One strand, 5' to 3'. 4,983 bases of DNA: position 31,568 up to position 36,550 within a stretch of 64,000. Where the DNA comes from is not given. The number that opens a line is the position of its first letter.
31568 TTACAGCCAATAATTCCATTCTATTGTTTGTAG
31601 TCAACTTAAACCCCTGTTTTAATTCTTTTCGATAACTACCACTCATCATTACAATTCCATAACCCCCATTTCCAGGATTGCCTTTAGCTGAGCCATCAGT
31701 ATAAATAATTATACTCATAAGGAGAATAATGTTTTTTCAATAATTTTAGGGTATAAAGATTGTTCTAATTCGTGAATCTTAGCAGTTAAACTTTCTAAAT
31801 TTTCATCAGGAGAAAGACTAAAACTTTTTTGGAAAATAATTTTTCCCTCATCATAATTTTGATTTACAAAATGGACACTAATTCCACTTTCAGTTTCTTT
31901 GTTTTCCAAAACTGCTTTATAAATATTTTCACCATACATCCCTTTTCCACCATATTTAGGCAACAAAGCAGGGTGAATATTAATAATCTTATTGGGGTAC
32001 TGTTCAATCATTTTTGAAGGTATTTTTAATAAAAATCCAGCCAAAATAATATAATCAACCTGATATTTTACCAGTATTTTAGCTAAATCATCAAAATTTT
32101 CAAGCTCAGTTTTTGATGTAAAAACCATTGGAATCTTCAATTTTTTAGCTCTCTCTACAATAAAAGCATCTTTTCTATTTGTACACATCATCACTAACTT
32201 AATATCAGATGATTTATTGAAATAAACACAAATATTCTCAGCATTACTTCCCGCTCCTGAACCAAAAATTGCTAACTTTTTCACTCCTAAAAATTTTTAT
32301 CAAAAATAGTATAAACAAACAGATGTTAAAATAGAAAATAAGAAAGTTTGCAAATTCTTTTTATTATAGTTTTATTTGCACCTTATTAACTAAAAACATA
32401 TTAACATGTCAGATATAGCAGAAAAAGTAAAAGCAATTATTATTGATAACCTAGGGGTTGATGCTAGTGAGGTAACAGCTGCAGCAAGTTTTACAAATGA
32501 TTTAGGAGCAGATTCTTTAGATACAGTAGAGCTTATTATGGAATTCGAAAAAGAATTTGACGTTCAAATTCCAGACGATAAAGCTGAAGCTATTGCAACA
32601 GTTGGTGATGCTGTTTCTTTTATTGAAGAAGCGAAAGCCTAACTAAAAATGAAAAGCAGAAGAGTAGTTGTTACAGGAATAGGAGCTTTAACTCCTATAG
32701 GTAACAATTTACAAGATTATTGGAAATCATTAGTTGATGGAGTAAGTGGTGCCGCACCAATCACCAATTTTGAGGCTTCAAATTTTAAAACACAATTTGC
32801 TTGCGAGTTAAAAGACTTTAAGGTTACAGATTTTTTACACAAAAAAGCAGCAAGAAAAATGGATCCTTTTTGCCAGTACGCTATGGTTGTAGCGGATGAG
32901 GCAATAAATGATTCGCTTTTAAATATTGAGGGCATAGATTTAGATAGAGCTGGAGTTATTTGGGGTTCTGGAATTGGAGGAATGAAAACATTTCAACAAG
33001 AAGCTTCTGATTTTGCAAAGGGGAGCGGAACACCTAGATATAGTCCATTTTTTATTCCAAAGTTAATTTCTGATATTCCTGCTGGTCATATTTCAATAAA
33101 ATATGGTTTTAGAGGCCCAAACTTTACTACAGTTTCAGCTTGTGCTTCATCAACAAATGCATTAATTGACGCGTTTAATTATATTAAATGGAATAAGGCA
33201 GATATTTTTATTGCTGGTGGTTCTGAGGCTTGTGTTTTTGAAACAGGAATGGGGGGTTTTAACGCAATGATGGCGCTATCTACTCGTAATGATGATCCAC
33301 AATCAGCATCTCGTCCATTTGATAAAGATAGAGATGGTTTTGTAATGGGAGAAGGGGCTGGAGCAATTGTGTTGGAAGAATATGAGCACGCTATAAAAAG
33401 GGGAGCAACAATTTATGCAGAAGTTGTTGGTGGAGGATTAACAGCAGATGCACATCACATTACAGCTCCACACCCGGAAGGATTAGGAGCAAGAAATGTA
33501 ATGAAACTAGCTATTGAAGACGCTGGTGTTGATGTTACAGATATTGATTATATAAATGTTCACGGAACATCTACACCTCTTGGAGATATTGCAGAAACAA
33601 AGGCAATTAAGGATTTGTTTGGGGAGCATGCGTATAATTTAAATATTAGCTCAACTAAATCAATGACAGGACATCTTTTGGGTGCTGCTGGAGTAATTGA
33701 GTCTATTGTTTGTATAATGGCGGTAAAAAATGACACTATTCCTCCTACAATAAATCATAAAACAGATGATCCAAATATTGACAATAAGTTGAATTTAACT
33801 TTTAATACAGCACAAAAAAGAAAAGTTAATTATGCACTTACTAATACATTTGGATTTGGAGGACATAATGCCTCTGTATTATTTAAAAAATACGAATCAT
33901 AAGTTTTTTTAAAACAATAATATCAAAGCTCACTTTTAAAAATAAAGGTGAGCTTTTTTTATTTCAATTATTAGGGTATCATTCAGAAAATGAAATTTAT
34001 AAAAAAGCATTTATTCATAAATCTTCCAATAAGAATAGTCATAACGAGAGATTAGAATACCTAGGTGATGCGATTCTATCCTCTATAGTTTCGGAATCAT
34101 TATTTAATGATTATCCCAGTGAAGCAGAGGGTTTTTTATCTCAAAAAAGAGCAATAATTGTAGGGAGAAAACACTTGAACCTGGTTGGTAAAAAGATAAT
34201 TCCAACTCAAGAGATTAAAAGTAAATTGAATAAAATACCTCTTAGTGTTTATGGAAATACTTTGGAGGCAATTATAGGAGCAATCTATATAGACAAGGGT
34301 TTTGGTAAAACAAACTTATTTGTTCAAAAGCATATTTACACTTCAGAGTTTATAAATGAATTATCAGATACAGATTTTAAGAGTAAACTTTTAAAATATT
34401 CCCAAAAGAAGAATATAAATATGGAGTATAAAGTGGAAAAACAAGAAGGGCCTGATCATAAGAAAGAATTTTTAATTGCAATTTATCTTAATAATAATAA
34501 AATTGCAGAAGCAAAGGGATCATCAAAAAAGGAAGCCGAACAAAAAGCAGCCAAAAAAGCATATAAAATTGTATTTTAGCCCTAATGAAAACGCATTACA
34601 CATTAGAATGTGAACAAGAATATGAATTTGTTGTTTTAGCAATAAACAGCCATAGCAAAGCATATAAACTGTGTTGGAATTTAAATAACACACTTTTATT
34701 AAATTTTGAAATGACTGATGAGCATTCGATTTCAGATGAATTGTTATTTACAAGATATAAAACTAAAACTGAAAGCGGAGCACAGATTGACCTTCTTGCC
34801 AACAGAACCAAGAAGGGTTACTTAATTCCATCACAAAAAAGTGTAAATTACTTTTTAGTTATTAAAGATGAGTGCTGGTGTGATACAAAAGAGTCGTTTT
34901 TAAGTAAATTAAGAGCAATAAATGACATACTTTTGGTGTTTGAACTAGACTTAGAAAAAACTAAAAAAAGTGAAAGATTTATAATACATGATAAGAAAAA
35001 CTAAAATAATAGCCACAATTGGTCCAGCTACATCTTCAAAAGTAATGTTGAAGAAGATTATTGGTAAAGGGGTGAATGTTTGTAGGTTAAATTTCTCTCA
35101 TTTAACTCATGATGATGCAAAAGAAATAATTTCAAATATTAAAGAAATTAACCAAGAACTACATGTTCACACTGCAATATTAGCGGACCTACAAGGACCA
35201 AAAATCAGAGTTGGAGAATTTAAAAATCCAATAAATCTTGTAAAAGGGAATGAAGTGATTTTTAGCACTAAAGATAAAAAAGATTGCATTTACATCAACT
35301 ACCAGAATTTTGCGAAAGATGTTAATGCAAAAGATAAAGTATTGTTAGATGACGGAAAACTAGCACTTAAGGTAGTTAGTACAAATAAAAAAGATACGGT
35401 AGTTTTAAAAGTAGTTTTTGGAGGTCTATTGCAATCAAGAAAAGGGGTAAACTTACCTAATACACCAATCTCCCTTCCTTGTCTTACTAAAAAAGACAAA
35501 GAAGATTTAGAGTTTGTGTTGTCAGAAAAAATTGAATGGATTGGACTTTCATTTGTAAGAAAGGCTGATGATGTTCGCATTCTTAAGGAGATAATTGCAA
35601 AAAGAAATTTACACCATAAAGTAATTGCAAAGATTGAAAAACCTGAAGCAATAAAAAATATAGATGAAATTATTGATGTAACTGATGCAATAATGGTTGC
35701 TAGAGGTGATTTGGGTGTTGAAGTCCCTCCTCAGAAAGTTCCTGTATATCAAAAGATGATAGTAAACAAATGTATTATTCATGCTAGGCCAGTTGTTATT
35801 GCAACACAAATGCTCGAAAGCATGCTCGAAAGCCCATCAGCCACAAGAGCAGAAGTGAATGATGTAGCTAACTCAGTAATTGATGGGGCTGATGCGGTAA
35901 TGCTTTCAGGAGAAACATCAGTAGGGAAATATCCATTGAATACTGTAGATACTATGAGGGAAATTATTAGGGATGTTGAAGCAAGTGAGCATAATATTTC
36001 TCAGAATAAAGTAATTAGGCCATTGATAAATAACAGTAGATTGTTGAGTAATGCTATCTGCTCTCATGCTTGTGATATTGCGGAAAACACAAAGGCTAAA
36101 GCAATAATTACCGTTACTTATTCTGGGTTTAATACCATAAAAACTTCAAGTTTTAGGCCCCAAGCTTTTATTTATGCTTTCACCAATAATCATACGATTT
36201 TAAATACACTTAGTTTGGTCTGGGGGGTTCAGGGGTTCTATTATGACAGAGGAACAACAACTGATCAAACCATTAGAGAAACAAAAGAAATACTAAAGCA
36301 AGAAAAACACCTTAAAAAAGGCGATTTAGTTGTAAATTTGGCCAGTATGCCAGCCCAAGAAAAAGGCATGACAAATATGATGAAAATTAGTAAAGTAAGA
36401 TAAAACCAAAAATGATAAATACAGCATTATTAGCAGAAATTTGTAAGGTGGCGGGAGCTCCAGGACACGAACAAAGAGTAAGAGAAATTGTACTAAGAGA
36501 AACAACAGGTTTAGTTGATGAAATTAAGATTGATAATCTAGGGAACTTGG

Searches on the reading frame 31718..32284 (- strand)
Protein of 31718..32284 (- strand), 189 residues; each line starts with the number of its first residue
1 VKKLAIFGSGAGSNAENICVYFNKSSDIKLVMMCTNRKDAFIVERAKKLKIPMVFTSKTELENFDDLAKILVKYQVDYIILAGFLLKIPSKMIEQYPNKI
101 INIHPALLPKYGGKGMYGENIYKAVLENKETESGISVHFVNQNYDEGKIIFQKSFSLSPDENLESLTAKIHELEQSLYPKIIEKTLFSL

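Call 42: search_protein_families(library=pfam, proteins=[window:31718-32284:-], max_evalue=0.00001)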
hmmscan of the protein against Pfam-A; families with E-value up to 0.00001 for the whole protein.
window:31718-32284:- (189 aa): 1 family
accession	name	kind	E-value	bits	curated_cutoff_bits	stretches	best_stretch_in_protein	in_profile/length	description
PF00551.24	Formyl_trans_N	-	3.4e-39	134.9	26.1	1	2-181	1-180/181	Formyl transferase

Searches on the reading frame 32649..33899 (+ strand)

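Call 42: search_protein_families(library=pfam, proteins=[window:32649-33899:+], max_evalue=0.00001)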
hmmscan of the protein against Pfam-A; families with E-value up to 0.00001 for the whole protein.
window:32649-33899:+ (417 aa): 2 families
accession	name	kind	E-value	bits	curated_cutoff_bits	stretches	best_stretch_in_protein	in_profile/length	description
PF00109.32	ketoacyl-synt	-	2.4e-55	188.3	20.8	1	4-248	2-252/252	Beta-ketoacyl synthase, N-terminal domain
PF02801.28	Ketoacyl-synt_C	-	1.3e-39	135.3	20.8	1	256-370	1-118/119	Beta-ketoacyl synthase, C-terminal domain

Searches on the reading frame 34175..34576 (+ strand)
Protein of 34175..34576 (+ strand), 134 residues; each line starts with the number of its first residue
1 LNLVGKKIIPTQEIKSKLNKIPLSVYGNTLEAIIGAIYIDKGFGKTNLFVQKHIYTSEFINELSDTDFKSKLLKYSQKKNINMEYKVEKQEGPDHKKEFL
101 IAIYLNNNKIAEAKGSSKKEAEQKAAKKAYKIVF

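Call 42: search_protein_families(library=pfam, proteins=[window:34175-34576:+], max_evalue=0.00001)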
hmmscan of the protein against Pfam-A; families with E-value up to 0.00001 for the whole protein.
window:34175-34576:+ (134 aa): 2 families
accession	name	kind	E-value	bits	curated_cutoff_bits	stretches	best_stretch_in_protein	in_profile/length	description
PF00035.32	dsrm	-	2e-18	67.2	23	1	69-131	2-64/66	Double-stranded RNA binding motif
PF14622.11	Ribonucleas_3_3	-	5.1e-07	30.3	35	1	24-55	94-125/128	Ribonuclease-III-like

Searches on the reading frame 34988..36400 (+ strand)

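Call 42: search_protein_families(library=pfam, proteins=[window:34988-36400:+], max_evalue=0.00001)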
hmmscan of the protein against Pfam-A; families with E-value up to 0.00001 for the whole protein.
window:34988-36400:+ (471 aa): 2 families
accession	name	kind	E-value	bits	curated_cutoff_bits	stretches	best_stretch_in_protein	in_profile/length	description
PF00224.27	PK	-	6.6e-115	384.1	30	1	2-320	1-328/328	Pyruvate kinase, barrel domain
PF02887.21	PK_C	-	6e-30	104.1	28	1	355-467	1-113/114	Pyruvate kinase, alpha/beta domain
